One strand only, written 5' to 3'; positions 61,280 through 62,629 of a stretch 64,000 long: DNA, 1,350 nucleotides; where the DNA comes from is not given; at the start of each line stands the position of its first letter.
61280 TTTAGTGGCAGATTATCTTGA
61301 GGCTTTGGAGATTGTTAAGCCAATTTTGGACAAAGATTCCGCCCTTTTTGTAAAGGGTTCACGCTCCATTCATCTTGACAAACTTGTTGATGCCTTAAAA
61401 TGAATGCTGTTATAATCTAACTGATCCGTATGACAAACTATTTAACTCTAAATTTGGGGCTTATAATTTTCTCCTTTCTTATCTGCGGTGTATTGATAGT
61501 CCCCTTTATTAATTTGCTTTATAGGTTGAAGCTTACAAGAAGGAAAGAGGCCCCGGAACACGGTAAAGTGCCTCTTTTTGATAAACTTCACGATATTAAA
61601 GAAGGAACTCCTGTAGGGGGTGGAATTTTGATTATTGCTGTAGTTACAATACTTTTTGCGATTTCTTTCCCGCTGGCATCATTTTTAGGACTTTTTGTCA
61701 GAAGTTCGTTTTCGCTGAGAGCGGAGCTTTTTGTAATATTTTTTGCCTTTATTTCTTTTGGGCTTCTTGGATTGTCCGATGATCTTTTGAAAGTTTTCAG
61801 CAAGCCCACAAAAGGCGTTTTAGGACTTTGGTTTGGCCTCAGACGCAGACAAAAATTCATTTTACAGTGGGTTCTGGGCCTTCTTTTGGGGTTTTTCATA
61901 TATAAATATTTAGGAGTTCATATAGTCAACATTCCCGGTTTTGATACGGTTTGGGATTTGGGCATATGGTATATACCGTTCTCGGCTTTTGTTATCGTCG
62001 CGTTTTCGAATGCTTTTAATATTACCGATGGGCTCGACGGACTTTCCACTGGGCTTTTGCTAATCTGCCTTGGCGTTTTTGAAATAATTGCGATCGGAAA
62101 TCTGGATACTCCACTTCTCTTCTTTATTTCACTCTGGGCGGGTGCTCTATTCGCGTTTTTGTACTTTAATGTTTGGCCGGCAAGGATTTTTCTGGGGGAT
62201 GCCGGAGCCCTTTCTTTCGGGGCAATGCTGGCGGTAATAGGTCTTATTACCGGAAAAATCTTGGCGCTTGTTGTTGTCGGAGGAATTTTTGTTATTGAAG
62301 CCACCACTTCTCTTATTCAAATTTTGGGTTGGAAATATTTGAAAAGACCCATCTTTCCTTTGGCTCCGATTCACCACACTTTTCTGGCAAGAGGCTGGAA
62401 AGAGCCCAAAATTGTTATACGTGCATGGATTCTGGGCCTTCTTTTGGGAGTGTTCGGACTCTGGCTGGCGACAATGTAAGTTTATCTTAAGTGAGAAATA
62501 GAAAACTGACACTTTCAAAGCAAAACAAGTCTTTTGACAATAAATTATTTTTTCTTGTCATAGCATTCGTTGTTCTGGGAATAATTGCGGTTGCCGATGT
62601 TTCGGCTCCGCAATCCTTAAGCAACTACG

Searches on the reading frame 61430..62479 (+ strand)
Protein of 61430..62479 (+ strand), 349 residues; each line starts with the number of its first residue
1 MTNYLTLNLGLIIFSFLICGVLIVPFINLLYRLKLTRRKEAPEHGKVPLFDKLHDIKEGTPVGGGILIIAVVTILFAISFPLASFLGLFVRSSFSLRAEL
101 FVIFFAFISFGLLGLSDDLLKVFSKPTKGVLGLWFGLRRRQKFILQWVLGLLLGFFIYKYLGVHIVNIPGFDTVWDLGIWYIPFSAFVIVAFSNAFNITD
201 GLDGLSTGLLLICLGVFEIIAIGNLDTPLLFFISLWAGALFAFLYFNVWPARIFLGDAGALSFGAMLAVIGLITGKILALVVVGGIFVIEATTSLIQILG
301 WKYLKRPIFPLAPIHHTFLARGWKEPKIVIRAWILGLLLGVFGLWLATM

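Call 10: search_protein_families(library=pfam, proteins=[window:61430-62479:+], max_evalue=0.001)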
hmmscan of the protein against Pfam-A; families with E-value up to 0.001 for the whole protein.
window:61430-62479:+ (349 aa): 1 family
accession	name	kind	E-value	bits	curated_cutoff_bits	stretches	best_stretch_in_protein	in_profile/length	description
PF00953.26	Glycos_transf_4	-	1.6e-29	103.4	27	1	101-273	2-158/160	Glycosyl transferase family 4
